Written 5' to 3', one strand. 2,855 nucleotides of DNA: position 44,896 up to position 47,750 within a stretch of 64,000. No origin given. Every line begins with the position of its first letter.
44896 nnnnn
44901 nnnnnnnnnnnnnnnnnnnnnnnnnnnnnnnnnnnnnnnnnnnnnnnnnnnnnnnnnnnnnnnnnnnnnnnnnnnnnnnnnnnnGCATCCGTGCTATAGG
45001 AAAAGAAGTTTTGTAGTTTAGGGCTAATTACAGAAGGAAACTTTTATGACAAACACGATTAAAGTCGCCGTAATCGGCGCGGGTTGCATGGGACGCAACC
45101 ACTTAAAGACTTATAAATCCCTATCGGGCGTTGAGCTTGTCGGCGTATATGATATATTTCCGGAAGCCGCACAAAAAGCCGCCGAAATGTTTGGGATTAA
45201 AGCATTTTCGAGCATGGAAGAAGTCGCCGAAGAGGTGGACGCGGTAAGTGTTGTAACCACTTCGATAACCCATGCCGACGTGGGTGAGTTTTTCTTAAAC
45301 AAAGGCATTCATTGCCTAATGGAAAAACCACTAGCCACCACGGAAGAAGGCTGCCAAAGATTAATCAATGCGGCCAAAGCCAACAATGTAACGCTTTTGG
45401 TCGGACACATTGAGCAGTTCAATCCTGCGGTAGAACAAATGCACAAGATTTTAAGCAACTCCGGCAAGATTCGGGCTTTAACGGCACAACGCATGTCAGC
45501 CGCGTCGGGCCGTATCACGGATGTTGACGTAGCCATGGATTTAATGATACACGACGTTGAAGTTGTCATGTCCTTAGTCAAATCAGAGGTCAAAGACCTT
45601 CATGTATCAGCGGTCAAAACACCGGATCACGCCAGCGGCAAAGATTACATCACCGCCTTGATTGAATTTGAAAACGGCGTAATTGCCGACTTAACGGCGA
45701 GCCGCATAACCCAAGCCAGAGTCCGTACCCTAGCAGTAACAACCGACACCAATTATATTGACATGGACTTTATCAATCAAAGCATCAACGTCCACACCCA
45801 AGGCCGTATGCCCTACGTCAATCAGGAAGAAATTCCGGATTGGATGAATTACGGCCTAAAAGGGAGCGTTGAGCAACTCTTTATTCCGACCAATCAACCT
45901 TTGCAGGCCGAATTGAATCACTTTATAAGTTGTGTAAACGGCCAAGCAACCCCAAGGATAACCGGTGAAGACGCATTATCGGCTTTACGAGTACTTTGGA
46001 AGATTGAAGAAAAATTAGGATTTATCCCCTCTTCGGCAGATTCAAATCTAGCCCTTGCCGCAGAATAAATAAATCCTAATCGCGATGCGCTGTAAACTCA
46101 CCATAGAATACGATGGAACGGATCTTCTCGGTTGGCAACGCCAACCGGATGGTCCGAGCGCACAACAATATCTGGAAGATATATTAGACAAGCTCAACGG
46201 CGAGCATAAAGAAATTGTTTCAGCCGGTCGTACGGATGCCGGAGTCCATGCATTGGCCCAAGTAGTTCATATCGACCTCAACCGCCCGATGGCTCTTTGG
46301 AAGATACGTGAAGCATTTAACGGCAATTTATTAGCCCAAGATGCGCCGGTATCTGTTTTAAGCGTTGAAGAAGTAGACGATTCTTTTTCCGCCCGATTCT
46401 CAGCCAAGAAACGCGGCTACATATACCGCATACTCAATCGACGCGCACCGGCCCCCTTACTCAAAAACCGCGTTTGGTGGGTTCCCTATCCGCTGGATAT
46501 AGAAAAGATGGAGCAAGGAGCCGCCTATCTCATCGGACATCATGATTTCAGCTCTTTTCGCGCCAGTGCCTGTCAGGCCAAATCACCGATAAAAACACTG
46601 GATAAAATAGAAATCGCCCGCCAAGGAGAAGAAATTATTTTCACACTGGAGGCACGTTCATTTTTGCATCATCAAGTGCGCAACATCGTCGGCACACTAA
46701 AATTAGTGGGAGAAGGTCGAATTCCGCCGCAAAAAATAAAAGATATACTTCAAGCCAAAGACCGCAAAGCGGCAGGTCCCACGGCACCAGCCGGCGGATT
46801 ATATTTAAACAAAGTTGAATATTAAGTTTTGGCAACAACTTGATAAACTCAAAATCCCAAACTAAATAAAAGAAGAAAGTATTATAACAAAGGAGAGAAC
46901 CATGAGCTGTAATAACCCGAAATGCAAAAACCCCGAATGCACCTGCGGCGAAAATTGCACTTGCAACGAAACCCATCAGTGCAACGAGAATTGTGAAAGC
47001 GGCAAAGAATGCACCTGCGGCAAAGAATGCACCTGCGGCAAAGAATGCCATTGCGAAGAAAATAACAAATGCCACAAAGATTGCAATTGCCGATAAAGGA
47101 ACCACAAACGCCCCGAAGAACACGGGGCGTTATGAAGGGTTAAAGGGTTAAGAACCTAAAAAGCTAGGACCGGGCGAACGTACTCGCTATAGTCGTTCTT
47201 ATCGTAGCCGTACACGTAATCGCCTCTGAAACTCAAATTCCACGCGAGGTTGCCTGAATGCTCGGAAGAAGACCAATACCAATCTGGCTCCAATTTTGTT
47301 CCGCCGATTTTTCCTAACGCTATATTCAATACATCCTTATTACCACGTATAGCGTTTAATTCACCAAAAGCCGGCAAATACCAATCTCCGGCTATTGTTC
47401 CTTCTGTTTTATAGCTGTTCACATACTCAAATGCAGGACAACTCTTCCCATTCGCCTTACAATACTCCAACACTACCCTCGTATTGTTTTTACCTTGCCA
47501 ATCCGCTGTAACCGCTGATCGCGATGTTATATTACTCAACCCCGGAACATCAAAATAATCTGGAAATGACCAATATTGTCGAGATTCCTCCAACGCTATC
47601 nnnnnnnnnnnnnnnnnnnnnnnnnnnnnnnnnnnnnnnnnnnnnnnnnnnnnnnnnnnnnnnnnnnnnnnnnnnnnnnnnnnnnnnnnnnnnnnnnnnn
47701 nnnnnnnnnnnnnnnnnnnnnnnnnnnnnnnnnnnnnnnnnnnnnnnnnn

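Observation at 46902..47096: Metallothionein-like 64-aa peptide with 19 Cys and an internal 18-bp tandem repeat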

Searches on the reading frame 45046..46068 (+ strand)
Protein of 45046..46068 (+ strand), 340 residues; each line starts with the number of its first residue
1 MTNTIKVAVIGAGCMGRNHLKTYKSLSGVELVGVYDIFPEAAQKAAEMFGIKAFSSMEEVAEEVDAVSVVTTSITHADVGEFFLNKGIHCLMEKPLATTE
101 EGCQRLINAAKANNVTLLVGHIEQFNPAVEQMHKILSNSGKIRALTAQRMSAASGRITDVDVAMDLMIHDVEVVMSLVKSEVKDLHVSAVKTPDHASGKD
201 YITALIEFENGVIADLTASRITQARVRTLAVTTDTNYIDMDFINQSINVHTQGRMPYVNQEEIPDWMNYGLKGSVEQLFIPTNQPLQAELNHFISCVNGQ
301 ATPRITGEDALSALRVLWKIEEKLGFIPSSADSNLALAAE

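Call 8: search_protein_families(library=ncbifam, proteins=[window:45046-46068:+], max_evalue=1)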
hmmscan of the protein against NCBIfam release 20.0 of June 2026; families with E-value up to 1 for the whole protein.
window:45046-46068:+ (340 aa): 24 families
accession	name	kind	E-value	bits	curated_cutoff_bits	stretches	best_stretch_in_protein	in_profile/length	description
NF040723.1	UDP-GlcNAcDh_Arch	equivalog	2.7e-66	224.1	450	1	5-317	1-294/302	UDP-N-acetylglucosamine 3-dehydrogenase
TIGR04380.1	myo_inos_iolG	equivalog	3.3e-29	101.8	355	2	5-221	2-232/330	inositol 2-dehydrogenase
NF052679.1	InsChiInosDhIolG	equivalog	3.5e-23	82.2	540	1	4-213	2-222/343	bifunctional inositol 2-dehydrogenase/D-chiro-inositol 1-dehydrogenase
NF052479.1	LevoglcsnDh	equivalog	9.5e-14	50.9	650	1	3-145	2-154/386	levoglucosan dehydrogenase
NF041392.1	XylDh_Gfo6_Halo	equivalog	5.5e-11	41.8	350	1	58-138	72-157/350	D-xylose 1-dehydrogenase Gfo6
NF058563.1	BT_2159_fam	equivalog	3.6e-09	36.1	650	1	5-222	1-226/350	disaccharide 3-dehydrogenase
NF058561.1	BT_2158_fam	equivalog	8.7e-09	34.5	750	1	4-138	35-171/487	glycoside 3-dehydrogenase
TIGR01761.1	thiaz-red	subfamily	2e-07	30.8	188.8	1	5-183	4-175/350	thiazolinyl imide reductase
NF005762.1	PRK07589.1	equivalog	7e-05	21.9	350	1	4-79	128-208/334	ornithine cyclodeaminase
NF045492.1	HydPropCoALig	equivalog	0.00012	20.6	1300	1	7-93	257-341/700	3-hydroxypropionate--CoA ligase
NF003996.0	PRK05472.2-5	equivalog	0.00018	21.4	138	1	3-92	76-168/209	redox-sensing transcriptional repressor Rex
NF004793.0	PRK06141.1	equivalog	0.00021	20.4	322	1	5-89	126-214/314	bifunctional Delta(1)-pyrroline-2-carboxylate/Delta(1)-piperideine-2-carboxylate reductase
NF008607.0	PRK11579.1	subfamily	0.00033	19.8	330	1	1-138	1-139/346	oxidoreductase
NF003995.0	PRK05472.2-4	subfamily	0.00042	19.9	126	1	3-90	82-172/213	redox-sensing transcriptional repressor Rex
NF040740.1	ornith_Ord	equivalog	0.00064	19.2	400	1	5-122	1-134/335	2,4-diaminopentanoate dehydrogenase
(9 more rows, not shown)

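Call 42: find_encoding_contigs(protein=window:45046-46068:+, flank=2500, max_places=10)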
Protein window:45046-46068:+ (340 aa): 24 contigs read that carry it; 10 places shown.
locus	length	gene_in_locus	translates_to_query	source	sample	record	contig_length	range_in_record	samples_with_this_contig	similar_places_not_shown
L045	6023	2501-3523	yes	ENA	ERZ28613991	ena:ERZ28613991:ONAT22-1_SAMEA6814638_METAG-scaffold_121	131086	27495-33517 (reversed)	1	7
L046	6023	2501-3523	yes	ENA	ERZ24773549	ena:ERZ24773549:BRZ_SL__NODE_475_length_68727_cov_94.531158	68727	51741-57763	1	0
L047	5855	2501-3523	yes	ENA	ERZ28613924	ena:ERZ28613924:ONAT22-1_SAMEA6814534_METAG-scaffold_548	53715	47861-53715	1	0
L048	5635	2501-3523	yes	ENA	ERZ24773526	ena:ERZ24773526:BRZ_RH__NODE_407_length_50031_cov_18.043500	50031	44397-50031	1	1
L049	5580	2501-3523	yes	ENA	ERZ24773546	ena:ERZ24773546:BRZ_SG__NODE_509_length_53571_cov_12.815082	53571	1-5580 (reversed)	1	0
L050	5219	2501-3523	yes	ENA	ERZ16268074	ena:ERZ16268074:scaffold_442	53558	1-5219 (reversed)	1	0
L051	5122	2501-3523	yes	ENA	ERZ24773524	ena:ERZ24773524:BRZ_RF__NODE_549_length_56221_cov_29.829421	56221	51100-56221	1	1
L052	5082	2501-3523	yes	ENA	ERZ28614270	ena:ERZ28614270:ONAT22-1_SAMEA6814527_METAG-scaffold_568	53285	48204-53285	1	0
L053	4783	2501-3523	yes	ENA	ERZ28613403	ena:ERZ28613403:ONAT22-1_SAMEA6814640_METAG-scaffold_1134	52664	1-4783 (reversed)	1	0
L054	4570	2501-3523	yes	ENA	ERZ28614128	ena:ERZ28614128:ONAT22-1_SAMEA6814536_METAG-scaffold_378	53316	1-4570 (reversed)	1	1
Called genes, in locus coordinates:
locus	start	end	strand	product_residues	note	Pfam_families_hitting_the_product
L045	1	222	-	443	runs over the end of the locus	PF13576:Pentapeptide_3 (faint), PF13599:Pentapeptide_4, PF00805:Pentapeptide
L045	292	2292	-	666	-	-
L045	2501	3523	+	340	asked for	PF01408:GFO_IDH_MocA, PF02423:OCD_Mu_crystall (weak), PF22725:GFO_IDH_MocA_C3, PF02894:GFO_IDH_MocA_C (weak)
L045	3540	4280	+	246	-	PF01416:PseudoU_synth_1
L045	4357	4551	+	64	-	-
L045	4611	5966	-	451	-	PF07603:Lcl_C (weak)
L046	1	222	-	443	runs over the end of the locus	PF13599:Pentapeptide_4 (weak), PF00805:Pentapeptide, PF13576:Pentapeptide_3 (faint), PF00805:Pentapeptide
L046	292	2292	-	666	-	-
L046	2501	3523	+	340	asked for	PF01408:GFO_IDH_MocA, PF02423:OCD_Mu_crystall (weak), PF22725:GFO_IDH_MocA_C3, PF02894:GFO_IDH_MocA_C (weak)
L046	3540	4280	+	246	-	PF01416:PseudoU_synth_1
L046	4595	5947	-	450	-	PF07603:Lcl_C (weak)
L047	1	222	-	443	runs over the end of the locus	PF13599:Pentapeptide_4 (weak), PF00805:Pentapeptide, PF13576:Pentapeptide_3 (faint), PF00805:Pentapeptide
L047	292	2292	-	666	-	-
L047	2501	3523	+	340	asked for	PF01408:GFO_IDH_MocA, PF02423:OCD_Mu_crystall (weak), PF22725:GFO_IDH_MocA_C3, PF02894:GFO_IDH_MocA_C (weak)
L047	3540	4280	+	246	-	PF01416:PseudoU_synth_1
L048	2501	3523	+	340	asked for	PF01408:GFO_IDH_MocA, PF02423:OCD_Mu_crystall (weak), PF22725:GFO_IDH_MocA_C3, PF02894:GFO_IDH_MocA_C (weak)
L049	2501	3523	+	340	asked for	PF01408:GFO_IDH_MocA, PF02423:OCD_Mu_crystall (weak), PF22725:GFO_IDH_MocA_C3, PF02894:GFO_IDH_MocA_C (weak)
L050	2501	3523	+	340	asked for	PF01408:GFO_IDH_MocA, PF02423:OCD_Mu_crystall (weak), PF22725:GFO_IDH_MocA_C3, PF02894:GFO_IDH_MocA_C (weak)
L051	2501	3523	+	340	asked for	PF01408:GFO_IDH_MocA, PF02423:OCD_Mu_crystall (weak), PF22725:GFO_IDH_MocA_C3, PF02894:GFO_IDH_MocA_C (weak)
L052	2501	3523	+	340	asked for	PF01408:GFO_IDH_MocA, PF02423:OCD_Mu_crystall (weak), PF22725:GFO_IDH_MocA_C3, PF02894:GFO_IDH_MocA_C (weak)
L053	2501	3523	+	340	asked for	PF01408:GFO_IDH_MocA, PF02423:OCD_Mu_crystall (weak), PF22725:GFO_IDH_MocA_C3, PF02894:GFO_IDH_MocA_C (weak)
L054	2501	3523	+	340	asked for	PF01408:GFO_IDH_MocA, PF02423:OCD_Mu_crystall (weak), PF22725:GFO_IDH_MocA_C3, PF02894:GFO_IDH_MocA_C (weak)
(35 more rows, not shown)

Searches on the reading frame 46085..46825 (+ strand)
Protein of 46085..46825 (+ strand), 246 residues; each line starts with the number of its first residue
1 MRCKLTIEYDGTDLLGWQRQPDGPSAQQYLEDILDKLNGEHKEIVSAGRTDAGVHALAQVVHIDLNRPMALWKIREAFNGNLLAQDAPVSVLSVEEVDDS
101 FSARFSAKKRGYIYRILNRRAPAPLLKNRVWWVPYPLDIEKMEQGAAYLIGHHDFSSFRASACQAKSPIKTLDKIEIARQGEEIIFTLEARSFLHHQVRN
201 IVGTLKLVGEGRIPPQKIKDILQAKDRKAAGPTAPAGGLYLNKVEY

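Call 8: search_protein_families(library=ncbifam, proteins=[window:46085-46825:+], max_evalue=1)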
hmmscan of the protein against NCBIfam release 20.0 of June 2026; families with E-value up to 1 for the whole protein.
window:46085-46825:+ (246 aa): 2 families
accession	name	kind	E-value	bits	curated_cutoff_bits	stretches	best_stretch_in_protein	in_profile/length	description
TIGR00071.1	hisT_truA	equivalog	1.7e-58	198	142.85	1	4-241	4-228/228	tRNA pseudouridine(38-40) synthase TruA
NF000622.1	PRK00021.3-3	equivalog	5.1e-29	101.6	308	1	7-246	5-227/265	tRNA pseudouridine(38-40) synthase TruA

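Call 24: find_encoding_contigs(protein=window:46085-46825:+, flank=3000, max_places=10)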
Protein window:46085-46825:+ (246 aa): 22 contigs read that carry it; 10 places shown.
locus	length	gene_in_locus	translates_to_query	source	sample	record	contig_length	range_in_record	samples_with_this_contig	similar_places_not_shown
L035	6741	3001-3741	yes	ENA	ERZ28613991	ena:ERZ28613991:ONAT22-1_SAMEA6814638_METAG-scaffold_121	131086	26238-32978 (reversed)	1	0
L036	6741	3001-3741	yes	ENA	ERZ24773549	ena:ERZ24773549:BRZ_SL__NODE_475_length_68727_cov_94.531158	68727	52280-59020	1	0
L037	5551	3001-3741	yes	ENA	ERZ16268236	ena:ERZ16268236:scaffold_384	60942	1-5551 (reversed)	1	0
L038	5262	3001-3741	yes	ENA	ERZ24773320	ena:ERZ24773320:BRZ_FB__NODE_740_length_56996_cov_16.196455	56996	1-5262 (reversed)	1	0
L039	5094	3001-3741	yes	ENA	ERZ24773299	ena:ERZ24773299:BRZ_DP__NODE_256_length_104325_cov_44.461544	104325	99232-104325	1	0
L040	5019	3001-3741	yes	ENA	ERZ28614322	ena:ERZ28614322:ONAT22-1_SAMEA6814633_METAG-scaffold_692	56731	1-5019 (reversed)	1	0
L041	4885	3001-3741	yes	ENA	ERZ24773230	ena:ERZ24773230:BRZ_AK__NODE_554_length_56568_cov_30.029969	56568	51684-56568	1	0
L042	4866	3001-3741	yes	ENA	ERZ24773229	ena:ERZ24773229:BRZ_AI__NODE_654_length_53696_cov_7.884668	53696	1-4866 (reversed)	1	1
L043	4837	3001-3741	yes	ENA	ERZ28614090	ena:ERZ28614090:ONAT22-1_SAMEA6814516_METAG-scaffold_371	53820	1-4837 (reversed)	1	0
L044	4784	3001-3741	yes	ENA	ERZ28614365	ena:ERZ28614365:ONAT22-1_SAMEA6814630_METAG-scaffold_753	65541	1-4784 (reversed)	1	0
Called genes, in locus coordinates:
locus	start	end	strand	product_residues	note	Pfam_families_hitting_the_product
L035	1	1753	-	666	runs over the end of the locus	-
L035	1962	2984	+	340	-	PF01408:GFO_IDH_MocA, PF02423:OCD_Mu_crystall (weak), PF22725:GFO_IDH_MocA_C3, PF02894:GFO_IDH_MocA_C (weak)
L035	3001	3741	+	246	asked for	PF01416:PseudoU_synth_1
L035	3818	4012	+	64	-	-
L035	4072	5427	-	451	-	PF07603:Lcl_C (weak)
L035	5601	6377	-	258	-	PF02535:Zip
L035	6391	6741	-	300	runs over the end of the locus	PF00294:PfkB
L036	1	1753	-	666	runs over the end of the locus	-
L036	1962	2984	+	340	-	PF01408:GFO_IDH_MocA, PF02423:OCD_Mu_crystall (weak), PF22725:GFO_IDH_MocA_C3, PF02894:GFO_IDH_MocA_C (weak)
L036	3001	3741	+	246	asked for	PF01416:PseudoU_synth_1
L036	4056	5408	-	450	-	PF07603:Lcl_C (weak)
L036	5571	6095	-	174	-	-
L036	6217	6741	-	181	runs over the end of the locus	PF21982:RecX_HTH1 (faint), PF02631:RecX_HTH2 (weak)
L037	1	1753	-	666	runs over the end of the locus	-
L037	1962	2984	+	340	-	PF01408:GFO_IDH_MocA, PF02423:OCD_Mu_crystall (weak), PF22725:GFO_IDH_MocA_C3, PF02894:GFO_IDH_MocA_C (weak)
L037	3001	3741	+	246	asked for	PF01416:PseudoU_synth_1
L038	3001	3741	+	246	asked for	PF01416:PseudoU_synth_1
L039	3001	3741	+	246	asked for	PF01416:PseudoU_synth_1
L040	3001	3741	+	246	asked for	PF01416:PseudoU_synth_1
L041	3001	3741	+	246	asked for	PF01416:PseudoU_synth_1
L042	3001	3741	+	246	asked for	PF01416:PseudoU_synth_1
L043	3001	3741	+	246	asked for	PF01416:PseudoU_synth_1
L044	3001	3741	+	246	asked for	PF01416:PseudoU_synth_1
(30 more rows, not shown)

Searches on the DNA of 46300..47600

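Call 41: search_rna_families(source=window, start=46300, end=47600, threshold=evalue, max_evalue=1)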
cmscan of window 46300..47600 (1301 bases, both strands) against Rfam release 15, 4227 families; matches with E-value up to 1: 0.
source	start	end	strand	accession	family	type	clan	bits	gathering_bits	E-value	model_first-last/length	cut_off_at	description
